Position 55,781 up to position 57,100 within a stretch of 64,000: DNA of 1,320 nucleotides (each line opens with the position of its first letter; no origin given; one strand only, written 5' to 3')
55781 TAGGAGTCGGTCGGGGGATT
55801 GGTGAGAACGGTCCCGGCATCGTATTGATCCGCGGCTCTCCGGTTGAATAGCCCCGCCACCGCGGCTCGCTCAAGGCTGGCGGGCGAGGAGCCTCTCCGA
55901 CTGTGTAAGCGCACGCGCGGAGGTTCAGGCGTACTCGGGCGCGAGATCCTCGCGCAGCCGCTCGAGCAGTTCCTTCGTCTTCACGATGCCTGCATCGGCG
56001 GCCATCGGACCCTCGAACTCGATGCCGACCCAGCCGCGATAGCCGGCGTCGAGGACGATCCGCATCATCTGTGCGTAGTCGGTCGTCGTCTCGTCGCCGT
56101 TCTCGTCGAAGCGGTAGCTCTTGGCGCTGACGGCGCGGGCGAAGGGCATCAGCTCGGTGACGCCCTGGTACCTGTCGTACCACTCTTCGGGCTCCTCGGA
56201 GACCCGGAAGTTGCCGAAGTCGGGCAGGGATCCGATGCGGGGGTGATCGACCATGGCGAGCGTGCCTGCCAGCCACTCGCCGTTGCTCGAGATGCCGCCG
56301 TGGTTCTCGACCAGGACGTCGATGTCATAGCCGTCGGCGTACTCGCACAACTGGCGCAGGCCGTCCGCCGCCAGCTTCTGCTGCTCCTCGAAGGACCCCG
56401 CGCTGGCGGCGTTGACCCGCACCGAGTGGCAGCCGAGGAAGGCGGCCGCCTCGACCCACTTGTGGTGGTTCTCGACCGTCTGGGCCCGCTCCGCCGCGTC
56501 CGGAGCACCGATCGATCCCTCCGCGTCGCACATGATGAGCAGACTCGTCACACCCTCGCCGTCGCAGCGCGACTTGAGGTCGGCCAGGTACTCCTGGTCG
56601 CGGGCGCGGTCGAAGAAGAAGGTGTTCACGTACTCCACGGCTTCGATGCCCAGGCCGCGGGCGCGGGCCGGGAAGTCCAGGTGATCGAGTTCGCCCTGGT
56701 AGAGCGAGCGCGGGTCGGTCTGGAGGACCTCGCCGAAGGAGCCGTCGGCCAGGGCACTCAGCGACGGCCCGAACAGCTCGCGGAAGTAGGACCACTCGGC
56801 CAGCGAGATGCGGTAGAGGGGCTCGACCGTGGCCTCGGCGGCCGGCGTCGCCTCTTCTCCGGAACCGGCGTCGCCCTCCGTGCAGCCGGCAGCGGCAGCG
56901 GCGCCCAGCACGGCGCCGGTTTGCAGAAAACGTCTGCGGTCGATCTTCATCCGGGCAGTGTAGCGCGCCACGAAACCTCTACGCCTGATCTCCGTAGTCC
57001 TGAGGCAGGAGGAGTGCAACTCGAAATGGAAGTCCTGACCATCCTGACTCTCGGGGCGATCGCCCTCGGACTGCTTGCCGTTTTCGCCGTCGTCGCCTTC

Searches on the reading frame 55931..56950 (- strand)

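Call 94: search_protein_families(library=pfam, proteins=[window:55931-56950:-], max_evalue=0.001)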
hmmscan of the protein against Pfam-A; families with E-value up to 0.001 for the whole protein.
window:55931-56950:- (340 aa): 2 families
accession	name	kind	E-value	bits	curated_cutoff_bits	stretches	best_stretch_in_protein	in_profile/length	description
PF01261.30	AP_endonuc_2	-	7.7e-27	95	31.1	1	95-324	2-241/249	Xylose isomerase-like TIM barrel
PF10518.14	TAT_signal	-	4.2e-05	23.7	22.7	1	2-22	1-21/21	TAT (twin-arginine translocation) pathway signal sequence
